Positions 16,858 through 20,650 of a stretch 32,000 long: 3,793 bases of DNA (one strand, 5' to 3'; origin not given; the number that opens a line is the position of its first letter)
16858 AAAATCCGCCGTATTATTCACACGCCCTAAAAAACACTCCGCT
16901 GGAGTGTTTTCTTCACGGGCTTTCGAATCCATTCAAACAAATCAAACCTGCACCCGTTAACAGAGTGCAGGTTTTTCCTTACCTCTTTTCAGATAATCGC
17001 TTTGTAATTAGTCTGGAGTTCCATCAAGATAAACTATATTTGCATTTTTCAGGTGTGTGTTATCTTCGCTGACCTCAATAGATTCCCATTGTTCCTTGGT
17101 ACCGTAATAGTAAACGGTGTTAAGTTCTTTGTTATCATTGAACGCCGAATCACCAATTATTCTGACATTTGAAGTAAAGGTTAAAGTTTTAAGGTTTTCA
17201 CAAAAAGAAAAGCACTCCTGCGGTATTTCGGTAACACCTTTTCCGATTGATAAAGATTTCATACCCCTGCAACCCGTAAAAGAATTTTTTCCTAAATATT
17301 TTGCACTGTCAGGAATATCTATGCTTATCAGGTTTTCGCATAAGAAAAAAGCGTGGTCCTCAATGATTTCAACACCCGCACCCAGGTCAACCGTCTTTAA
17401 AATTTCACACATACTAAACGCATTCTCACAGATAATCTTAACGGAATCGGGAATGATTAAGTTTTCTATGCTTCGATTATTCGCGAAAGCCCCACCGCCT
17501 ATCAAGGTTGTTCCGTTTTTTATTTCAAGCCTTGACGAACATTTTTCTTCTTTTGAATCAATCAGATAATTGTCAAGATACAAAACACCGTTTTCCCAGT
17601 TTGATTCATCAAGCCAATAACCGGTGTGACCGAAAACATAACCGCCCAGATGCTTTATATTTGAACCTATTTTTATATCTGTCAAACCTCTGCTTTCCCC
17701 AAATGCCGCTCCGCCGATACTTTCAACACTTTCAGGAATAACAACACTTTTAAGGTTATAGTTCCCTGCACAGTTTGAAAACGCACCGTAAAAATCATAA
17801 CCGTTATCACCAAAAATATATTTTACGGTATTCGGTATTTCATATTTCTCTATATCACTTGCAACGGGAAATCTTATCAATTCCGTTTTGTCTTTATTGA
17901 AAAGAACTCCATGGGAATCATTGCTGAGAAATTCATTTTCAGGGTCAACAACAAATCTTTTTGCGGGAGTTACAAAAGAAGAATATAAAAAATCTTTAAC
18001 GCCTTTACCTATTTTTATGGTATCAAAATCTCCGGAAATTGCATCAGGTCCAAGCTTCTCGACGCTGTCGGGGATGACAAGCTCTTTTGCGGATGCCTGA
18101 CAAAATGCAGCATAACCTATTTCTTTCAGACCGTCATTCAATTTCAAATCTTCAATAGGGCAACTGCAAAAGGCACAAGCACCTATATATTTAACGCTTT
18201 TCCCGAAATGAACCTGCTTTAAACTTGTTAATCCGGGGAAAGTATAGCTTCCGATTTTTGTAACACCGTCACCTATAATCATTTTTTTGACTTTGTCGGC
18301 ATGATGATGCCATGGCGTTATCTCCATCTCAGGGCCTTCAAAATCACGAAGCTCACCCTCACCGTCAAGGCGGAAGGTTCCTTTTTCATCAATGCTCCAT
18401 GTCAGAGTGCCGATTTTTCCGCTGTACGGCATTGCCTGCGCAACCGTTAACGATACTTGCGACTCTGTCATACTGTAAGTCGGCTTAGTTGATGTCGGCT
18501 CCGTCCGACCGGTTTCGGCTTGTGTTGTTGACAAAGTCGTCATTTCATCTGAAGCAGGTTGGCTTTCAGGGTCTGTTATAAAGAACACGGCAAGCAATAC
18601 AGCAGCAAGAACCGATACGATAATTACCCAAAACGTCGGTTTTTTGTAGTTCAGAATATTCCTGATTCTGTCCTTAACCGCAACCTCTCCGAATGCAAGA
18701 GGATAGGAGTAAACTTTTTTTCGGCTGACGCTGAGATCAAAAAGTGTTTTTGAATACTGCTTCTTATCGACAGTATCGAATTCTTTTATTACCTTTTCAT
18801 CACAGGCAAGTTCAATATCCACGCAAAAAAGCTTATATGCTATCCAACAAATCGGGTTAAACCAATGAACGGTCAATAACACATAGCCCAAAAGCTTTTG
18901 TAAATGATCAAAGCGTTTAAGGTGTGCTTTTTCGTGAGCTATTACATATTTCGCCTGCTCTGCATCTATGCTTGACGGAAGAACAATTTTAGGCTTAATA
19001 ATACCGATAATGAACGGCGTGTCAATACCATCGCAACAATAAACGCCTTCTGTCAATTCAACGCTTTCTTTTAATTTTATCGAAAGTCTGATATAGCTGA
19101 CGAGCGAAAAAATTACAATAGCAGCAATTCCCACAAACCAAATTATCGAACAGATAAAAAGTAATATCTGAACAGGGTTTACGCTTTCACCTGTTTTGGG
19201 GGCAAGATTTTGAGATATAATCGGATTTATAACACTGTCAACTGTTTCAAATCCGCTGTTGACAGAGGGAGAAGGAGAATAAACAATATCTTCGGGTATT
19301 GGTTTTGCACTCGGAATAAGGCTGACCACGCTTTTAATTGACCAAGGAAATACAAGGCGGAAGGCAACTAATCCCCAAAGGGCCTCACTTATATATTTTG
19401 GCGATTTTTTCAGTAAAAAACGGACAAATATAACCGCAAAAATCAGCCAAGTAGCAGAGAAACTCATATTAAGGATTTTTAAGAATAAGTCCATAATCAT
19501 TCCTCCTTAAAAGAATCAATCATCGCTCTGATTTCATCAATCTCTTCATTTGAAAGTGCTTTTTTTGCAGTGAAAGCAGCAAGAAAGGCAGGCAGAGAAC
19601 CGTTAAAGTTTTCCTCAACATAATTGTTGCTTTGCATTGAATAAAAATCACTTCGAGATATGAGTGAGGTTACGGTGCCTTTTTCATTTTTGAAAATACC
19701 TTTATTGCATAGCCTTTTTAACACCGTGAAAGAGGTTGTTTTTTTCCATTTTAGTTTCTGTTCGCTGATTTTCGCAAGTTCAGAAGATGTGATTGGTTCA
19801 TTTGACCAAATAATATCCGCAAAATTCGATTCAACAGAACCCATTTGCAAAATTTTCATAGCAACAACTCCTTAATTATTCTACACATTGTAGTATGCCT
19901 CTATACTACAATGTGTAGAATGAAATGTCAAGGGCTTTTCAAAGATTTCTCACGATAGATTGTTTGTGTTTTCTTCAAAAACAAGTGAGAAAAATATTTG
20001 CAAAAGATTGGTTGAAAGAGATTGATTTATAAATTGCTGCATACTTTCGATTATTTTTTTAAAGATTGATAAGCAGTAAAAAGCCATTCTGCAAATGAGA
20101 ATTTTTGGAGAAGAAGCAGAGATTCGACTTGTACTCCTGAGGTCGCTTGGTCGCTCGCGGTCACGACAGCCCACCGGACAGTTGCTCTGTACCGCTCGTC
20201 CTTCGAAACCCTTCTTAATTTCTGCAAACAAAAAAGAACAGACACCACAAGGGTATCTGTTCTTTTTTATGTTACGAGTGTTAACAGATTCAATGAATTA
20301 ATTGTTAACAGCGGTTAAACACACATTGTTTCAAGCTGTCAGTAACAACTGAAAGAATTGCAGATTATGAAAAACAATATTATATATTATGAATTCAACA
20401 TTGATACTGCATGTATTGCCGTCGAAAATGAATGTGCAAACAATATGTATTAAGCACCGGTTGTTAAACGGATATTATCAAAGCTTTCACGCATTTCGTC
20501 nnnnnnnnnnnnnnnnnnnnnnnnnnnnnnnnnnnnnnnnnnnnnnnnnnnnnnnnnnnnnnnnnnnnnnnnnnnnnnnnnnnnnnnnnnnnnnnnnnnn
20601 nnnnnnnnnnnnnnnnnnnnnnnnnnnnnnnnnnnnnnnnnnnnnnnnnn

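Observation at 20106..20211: Unassigned 106-nt element present twice, ending in a tRNA 3'-end mimic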

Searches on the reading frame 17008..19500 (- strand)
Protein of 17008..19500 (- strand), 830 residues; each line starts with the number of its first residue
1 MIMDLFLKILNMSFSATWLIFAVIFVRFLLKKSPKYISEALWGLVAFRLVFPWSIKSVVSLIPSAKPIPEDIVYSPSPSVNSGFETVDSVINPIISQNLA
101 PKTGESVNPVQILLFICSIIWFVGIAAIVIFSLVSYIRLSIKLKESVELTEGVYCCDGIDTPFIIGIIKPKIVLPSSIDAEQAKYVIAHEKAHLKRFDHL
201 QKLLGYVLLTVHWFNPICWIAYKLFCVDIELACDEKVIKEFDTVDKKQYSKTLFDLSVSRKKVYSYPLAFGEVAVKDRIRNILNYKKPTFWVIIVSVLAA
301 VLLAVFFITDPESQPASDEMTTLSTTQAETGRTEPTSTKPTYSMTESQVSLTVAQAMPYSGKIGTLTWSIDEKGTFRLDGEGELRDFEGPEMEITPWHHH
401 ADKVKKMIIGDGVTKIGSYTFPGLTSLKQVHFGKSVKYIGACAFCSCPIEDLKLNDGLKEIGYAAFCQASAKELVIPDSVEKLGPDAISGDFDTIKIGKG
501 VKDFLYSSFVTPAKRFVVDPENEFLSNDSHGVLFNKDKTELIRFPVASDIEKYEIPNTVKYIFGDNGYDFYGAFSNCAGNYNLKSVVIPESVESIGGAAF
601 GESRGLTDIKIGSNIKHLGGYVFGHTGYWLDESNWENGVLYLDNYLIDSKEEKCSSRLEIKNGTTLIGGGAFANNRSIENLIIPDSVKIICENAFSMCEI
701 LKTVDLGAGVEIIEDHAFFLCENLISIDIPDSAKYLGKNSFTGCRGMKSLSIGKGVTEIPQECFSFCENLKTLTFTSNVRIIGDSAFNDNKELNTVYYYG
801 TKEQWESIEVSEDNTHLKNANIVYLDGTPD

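Call 12: search_protein_families(library=pfam, proteins=[window:17008-19500:-])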
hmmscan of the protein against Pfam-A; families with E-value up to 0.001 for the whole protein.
window:17008-19500:- (830 aa): 3 families
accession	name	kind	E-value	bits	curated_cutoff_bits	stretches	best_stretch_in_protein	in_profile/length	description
PF13306.12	LRR_5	-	9.1e-73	242.6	27.7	4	667-793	3-126/127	BspA type Leucine rich repeat region (6 copies)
PF05569.17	Peptidase_M56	-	4.4e-44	151.3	31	1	8-282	2-296/296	BlaR1 peptidase M56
PF13855.12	LRR_8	-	8.6e-05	22.7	27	0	756-793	13-51/61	Leucine rich repeat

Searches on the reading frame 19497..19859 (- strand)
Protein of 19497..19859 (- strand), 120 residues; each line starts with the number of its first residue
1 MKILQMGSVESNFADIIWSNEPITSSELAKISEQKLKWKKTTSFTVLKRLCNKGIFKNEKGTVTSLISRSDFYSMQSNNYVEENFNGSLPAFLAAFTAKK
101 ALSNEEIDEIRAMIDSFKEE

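Call 12: search_protein_families(library=pfam, proteins=[window:19497-19859:-])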
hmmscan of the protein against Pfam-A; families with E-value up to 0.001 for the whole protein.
window:19497-19859:- (120 aa): 1 family
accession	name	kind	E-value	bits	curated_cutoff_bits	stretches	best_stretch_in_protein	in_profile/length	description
PF03965.22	Penicillinase_R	-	2.7e-20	73.3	22.6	1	7-115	2-114/115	Penicillinase repressor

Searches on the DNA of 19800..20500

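Call 5: search_rna_families(source=window, start=19800, end=20500, threshold=evalue, max_evalue=10, show_alignments=4)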
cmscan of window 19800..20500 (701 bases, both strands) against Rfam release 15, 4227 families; matches with E-value up to 10: 29.
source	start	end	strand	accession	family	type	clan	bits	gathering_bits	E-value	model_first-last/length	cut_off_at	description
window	20227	20271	-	RF00143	mir-6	Gene; miRNA;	CL00083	30.6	58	0.0021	1-74/74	no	mir-6 microRNA precursor family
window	20227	20271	+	RF00143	mir-6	Gene; miRNA;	CL00083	25.8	58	0.031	1-74/74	no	mir-6 microRNA precursor family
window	19879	19920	-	RF03743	MIR7696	Gene; miRNA;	-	23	83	0.086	1-88/88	no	MIR7696 microRNA precursor family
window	20226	20268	-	RF04343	Plastid-psbA-2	Cis-reg;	CL00153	22.6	55.8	0.1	1-60/60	no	Plastid-psbA-2 3UTR RNA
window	20359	20411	+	RF00069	SNORD24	Gene; snRNA; snoRNA; CD-box;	-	21.7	41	0.59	1-76/76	no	Small nucleolar RNA SNORD24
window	19878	19921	+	RF04228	MIR6140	Gene; miRNA;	-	21.1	140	0.27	1-165/165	no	MIR6140 microRNA precursor family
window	20228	20342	-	RF02449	ncr1015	Gene; sRNA;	-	20.9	60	2.4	1-121/121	no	Bacillus sRNA ncr1015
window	19878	19921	-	RF04228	MIR6140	Gene; miRNA;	-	20.8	140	0.31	1-165/165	no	MIR6140 microRNA precursor family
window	19872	19927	-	RF00712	mir-460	Gene; miRNA;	-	18.7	52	0.13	1-77/77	no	mir-460 microRNA precursor family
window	20230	20286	-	RF02618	SSRC34_2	Gene; sRNA;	-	18.6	48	2.3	1-125/125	no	Streptococcus sRNA 34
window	20342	20364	-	RF01339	CRISPR-DR27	Gene; CRISPR;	-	18.5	35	4.3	1-25/25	no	CRISPR RNA direct repeat element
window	20328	20432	-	RF02109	DLEU2_5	Gene; lncRNA;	-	18.3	40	1.7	1-84/84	no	Deleted in lymphocytic leukemia 2 conserved region 5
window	20228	20292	-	RF02074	STnc240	Gene; sRNA;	-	17.8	55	9.1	1-77/77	no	Enterobacterial sRNA STnc240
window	20212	20278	-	RF04060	mir-703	Gene; miRNA;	-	17.7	88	2.2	1-67/67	no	mir-703 microRNA precursor family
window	19869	19930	+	RF00841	mir-384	Gene; miRNA;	-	16.6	72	8.7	1-88/88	no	mir-384 microRNA precursor family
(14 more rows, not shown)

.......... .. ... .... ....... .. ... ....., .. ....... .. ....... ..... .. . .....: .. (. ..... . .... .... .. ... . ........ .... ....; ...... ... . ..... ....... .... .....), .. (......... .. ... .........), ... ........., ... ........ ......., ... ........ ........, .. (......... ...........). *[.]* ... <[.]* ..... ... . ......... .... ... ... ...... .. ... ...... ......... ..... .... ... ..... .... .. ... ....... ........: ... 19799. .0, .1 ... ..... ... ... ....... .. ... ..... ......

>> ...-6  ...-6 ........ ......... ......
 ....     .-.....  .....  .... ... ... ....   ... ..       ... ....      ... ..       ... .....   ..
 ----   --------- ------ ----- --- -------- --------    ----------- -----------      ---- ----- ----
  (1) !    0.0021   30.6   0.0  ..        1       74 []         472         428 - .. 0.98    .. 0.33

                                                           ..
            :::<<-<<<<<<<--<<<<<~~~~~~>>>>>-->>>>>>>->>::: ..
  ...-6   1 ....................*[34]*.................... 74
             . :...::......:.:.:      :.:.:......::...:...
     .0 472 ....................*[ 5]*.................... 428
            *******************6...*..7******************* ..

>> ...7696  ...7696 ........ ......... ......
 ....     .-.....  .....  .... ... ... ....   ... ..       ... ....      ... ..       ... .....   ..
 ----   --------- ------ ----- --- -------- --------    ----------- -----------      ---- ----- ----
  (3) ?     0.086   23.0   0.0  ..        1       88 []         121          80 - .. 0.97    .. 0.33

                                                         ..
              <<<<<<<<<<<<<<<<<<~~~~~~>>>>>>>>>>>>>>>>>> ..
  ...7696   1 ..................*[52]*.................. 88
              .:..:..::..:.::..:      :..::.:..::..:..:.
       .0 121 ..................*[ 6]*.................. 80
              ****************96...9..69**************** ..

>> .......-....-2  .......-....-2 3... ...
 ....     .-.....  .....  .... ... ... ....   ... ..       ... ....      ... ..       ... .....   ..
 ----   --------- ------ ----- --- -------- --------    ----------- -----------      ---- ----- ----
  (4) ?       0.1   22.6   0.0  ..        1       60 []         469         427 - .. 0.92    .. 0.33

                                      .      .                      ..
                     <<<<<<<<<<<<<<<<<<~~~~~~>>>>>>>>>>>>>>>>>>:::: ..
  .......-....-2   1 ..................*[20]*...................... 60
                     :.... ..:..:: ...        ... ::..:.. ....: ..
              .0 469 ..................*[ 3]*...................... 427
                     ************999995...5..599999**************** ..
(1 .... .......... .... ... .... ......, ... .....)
